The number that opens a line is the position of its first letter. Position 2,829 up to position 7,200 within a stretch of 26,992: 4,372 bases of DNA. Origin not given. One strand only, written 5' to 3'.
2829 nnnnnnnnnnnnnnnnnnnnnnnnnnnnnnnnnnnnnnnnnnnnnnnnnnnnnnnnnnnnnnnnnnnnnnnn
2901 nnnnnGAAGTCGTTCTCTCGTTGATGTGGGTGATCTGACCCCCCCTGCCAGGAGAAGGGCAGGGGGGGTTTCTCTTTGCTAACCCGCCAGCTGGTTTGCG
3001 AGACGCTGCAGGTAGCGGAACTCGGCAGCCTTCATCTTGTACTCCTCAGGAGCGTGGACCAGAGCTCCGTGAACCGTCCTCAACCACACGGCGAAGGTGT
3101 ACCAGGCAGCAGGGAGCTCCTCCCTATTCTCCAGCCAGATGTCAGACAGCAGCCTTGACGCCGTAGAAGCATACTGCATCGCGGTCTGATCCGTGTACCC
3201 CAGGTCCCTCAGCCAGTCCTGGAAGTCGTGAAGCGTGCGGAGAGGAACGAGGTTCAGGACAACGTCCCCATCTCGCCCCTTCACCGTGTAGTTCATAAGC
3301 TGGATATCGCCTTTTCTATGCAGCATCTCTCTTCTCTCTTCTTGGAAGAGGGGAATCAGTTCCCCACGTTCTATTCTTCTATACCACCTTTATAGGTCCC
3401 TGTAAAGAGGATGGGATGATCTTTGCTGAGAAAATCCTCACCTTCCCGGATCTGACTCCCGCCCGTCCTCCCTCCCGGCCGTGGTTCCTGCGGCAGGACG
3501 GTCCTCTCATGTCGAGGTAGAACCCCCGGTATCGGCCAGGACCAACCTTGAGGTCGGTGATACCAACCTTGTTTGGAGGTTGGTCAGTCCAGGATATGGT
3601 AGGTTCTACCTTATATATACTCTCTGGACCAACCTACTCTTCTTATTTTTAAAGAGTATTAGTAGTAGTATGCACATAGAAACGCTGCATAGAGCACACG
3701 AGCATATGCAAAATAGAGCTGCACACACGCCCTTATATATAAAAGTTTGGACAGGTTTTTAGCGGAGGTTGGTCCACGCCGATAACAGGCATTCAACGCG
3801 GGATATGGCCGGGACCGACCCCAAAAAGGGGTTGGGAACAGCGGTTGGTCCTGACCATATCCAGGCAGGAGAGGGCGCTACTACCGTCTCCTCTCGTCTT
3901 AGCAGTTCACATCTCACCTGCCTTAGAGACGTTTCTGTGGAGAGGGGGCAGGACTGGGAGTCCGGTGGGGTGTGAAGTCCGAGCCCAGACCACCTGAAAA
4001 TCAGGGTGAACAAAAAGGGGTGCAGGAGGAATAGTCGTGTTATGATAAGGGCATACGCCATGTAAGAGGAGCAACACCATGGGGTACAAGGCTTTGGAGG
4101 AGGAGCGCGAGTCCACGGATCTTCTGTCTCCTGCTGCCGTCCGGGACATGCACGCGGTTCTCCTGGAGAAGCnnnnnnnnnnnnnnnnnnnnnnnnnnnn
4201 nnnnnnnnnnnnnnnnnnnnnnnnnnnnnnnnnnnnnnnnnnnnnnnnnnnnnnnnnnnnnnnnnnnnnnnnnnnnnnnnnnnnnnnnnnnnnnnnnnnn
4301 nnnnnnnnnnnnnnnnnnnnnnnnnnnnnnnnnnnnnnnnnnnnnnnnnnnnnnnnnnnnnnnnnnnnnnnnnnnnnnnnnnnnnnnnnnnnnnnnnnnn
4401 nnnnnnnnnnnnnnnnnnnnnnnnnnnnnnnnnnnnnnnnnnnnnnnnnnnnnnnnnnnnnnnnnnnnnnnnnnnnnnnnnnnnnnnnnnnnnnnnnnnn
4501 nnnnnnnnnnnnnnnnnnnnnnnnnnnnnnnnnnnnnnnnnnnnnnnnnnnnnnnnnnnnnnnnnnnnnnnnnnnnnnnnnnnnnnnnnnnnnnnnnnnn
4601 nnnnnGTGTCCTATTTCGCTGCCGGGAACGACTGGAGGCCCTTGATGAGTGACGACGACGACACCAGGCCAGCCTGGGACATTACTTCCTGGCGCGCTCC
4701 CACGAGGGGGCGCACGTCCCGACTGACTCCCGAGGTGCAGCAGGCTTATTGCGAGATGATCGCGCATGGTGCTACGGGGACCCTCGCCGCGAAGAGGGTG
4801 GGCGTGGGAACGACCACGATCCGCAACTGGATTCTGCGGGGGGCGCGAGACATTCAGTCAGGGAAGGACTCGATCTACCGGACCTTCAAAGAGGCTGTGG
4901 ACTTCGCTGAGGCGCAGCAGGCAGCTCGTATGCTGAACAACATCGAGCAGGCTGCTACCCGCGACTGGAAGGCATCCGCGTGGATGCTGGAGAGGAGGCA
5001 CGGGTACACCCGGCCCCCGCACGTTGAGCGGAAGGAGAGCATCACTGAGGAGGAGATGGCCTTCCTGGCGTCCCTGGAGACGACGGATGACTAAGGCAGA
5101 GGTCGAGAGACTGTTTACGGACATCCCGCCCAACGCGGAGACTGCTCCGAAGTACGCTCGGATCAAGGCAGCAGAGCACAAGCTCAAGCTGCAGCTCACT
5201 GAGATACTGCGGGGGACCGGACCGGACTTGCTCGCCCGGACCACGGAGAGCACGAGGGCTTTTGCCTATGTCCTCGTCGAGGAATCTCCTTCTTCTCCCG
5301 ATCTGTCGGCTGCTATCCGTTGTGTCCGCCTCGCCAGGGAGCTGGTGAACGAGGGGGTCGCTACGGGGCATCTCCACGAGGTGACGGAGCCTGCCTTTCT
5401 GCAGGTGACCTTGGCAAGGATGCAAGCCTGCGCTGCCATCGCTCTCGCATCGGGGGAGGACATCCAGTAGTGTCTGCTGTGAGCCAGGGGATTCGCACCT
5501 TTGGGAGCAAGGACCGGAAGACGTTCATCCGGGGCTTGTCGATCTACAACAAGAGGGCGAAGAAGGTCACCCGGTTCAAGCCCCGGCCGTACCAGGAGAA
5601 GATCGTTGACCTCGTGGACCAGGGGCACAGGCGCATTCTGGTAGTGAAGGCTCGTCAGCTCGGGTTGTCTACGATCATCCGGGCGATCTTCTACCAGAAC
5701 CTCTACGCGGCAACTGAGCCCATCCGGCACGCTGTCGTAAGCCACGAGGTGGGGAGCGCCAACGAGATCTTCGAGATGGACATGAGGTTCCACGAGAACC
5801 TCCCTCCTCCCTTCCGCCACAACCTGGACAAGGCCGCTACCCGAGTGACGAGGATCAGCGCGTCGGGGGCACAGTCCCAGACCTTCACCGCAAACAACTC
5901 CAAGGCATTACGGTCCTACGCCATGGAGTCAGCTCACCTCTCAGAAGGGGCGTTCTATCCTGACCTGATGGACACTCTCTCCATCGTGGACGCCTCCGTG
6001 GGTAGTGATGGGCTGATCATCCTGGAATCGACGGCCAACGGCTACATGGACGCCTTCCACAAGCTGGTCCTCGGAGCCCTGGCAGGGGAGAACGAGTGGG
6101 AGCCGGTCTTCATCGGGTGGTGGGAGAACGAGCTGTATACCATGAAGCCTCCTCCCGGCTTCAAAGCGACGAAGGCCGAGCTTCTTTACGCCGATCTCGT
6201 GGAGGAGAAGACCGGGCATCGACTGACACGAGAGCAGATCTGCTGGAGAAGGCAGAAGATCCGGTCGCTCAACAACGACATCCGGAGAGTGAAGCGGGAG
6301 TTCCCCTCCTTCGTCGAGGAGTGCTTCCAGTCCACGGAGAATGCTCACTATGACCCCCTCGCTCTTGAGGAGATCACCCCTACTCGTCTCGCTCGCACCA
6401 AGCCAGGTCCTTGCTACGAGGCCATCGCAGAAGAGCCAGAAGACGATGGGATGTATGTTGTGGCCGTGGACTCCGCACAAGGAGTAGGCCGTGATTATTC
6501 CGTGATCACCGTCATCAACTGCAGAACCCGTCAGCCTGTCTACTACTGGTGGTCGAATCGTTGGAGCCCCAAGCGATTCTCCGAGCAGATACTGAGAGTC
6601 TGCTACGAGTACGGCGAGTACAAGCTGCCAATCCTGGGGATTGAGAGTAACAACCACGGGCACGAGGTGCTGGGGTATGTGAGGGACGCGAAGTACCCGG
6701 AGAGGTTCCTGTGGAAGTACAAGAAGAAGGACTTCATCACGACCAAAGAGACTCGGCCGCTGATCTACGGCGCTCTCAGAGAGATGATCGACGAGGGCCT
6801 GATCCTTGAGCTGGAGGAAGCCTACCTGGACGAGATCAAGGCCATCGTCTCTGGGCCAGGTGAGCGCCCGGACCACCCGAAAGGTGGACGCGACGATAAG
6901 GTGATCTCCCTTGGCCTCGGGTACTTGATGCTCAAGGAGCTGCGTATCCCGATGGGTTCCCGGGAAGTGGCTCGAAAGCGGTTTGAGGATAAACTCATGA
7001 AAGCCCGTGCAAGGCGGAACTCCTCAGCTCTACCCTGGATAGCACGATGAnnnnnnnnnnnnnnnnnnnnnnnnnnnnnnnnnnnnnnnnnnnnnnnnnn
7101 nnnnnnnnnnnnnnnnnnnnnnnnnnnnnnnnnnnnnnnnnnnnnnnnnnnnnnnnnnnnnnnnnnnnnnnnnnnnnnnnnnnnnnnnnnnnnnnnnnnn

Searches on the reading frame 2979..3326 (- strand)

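Call 23: search_protein_families(library=pfam, proteins=[window:2979-3326:-], max_evalue=0.1)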
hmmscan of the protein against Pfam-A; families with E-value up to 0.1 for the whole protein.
window:2979-3326:- (115 aa): 2 families
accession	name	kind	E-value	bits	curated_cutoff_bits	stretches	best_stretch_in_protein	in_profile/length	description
PF13102.12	Phage_int_SAM_5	-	0.067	14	22.3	1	10-57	32-76/98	Phage integrase SAM-like domain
PF00679.30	EFG_C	-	0.075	13.5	27.9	0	3-42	27-64/89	Elongation factor G C-terminus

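Call 39: search_protein_families(library=phrogs, proteins=[window:2979-3326:-], max_evalue=0.1)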
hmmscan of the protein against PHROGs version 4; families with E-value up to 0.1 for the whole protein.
window:2979-3326:- (115 aa): 0 families

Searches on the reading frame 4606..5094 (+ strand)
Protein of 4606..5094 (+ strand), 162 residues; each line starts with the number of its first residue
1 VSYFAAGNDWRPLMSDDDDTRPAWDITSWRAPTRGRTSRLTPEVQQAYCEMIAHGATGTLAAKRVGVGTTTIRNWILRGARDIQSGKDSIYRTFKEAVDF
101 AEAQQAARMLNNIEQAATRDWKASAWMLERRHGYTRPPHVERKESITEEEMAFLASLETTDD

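Call 13: search_protein_families(library=phrogs, proteins=[window:4606-5094:+], max_evalue=0.01)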
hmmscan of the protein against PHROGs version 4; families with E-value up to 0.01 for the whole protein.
window:4606-5094:+ (162 aa): 5 families
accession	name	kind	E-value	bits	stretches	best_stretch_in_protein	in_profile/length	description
phrog_4102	-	head and packaging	4.7e-21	76.7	1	34-133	9-107/166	terminase small subunit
phrog_2474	-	transcription regulation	6.2e-06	27.1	1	52-109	45-101/118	MerR-like transcriptional regulator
phrog_1482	-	head and packaging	0.00045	20.9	1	32-148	7-125/147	terminase small subunit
phrog_664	-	DNA, RNA and nucleotide metabolism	0.0014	19.5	1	28-110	71-160/210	DNA binding protein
phrog_4044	-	head and packaging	0.0022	18.5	0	27-76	11-60/180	terminase small subunit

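Call 14: search_protein_families(library=pfam, proteins=[window:4606-5094:+], max_evalue=0.01)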
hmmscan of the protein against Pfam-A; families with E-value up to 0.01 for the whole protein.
window:4606-5094:+ (162 aa): 0 families

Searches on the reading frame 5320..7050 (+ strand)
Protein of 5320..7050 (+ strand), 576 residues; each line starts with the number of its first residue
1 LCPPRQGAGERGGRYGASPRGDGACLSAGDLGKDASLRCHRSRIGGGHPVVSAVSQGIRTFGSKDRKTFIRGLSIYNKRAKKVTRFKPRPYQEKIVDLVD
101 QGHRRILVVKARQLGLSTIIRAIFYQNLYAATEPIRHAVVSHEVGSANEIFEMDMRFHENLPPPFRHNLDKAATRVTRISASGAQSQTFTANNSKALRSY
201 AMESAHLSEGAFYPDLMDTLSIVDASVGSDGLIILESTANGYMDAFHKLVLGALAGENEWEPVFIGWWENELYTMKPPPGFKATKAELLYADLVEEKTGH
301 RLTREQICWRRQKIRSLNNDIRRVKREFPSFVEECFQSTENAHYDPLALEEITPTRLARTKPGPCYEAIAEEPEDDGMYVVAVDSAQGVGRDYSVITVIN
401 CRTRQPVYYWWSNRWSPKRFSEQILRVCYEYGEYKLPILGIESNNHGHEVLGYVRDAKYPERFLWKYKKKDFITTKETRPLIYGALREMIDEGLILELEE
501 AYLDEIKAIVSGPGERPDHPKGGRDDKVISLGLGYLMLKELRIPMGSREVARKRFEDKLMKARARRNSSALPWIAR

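Call 13: search_protein_families(library=phrogs, proteins=[window:5320-7050:+], max_evalue=0.01)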
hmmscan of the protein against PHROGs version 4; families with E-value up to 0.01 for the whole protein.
window:5320-7050:+ (576 aa): 8 families
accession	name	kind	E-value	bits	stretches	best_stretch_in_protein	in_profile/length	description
phrog_2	-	head and packaging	2.5e-21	77.2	1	82-549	261-601/807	terminase large subunit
phrog_38407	-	unknown function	4.5e-13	49.9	1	366-494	169-304/370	-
phrog_26724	-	unknown function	9e-09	36.2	1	75-245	23-189/192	-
phrog_2472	-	unknown function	1.8e-06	28.6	1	244-344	24-120/324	-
phrog_38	-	head and packaging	0.0001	22.1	1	364-479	542-649/760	terminase large subunit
phrog_675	-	head and packaging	0.0022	17.3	1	82-120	37-72/576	terminase large subunit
phrog_24361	-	head and packaging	0.0027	18.5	1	438-550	28-150/162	terminase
phrog_9315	-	head and packaging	0.007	17.1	0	86-119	63-93/130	terminase large subunit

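Call 14: search_protein_families(library=pfam, proteins=[window:5320-7050:+], max_evalue=0.01)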
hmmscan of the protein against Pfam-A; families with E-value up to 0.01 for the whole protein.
window:5320-7050:+ (576 aa): 0 families

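Call 34: search_dna_similar(query=window:5320-7050:+, collection=phages, mode=protein, max_rows=15)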
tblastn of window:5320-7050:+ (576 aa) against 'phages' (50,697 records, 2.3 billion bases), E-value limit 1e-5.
Records with a match: 554; places in all: 554; records where one place covers at least 80% of the query: 286.
Best place of each record, by identity: <60% 554.
By first word of the organism name: Vibrio 195; Stx2a-converting 83; Escherichia 77; Ralstonia 30; Stenotrophomonas 17; Pseudomonas 17; Synechococcus 13; Stx2-converting 12; Klebsiella 11; Burkholderia 10; and 35 more.
By host as written in the record: - 262; Stenotrophomonas maltophilia 12; Vibrio crassostreae 8; Escherichia coli K514 (EHEC) 7; Escherichia coli 6; Ralstonia pseudosolanacearum 6; Vibrio cyclitrophicus 6; Ralstonia pseudosolanacearum I-31 (MT043) 5; and 158 more.
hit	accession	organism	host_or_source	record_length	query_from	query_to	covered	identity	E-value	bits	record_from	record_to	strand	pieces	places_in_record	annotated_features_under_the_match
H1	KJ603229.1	Shigella phage POCJ13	Shigella flexneri 2a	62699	75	554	83%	25.3%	8e-27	122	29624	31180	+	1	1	hypothetical protein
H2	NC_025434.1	Shigella phage POCJ13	Shigella flexneri 2a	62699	75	554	83%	25.3%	8e-27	122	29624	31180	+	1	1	terminase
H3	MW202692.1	Caudoviricetes sp.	Manatee Spring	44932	41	576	93%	22.4%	4e-22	107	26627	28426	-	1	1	terminase large subunit | portal protein | hypothetical protein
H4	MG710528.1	Escherichia phage GER2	Escherichia coli O117:H7 strain 23169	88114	75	548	82%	25.3%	8e-27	122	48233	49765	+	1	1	hypothetical protein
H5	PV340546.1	Escherichia phage PhiR5_2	Escherichia coli str. K-12 substr. ...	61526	75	548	82%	25.3%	1e-26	121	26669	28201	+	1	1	terminase subunit protein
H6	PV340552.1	Escherichia phage PhiR12_3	Escherichia coli ECOR13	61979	75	548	82%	25.3%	1e-26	121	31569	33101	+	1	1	hypothetical protein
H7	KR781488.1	Shigella phage Ss-VASD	Shigella sonnei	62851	75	548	82%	25.2%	1e-26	121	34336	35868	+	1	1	hypothetical protein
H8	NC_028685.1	Shigella phage Ss-VASD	Shigella sonnei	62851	75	548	82%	25.2%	1e-26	121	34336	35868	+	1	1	terminase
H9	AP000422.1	Enterobacteria phage VT2-Sakai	-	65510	75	548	82%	25.3%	5e-22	130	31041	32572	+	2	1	H0128: large subunit terminase | H0129: large subunit terminase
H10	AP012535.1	Stx2-converting phage Stx2a_WGPS9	Escherichia coli O157:H7 strain 981795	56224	75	548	82%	25.1%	2e-26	120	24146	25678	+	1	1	terminase large subunit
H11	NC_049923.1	Stx2-converting phage Stx2a_WGPS9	Escherichia coli O157:H7 strain 981795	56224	75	548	82%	25.1%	2e-26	120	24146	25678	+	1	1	terminase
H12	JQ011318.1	Escherichia phage TL-2011c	Escherichia coli O103:H25 strain ...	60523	75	548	82%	25.1%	2e-26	120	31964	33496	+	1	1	putative large subunit terminase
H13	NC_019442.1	Escherichia phage TL-2011c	Escherichia coli O103:H25 strain ...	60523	75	548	82%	25.1%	2e-26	120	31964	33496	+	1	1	terminase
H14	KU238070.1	Stx converting phage vB_EcoS_ST2-8624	-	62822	75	548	82%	25.1%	2e-26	120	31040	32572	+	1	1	large subunit terminase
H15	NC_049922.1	Stx converting phage vB_EcoS_ST2-8624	-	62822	75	548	82%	25.1%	2e-26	120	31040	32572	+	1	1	terminase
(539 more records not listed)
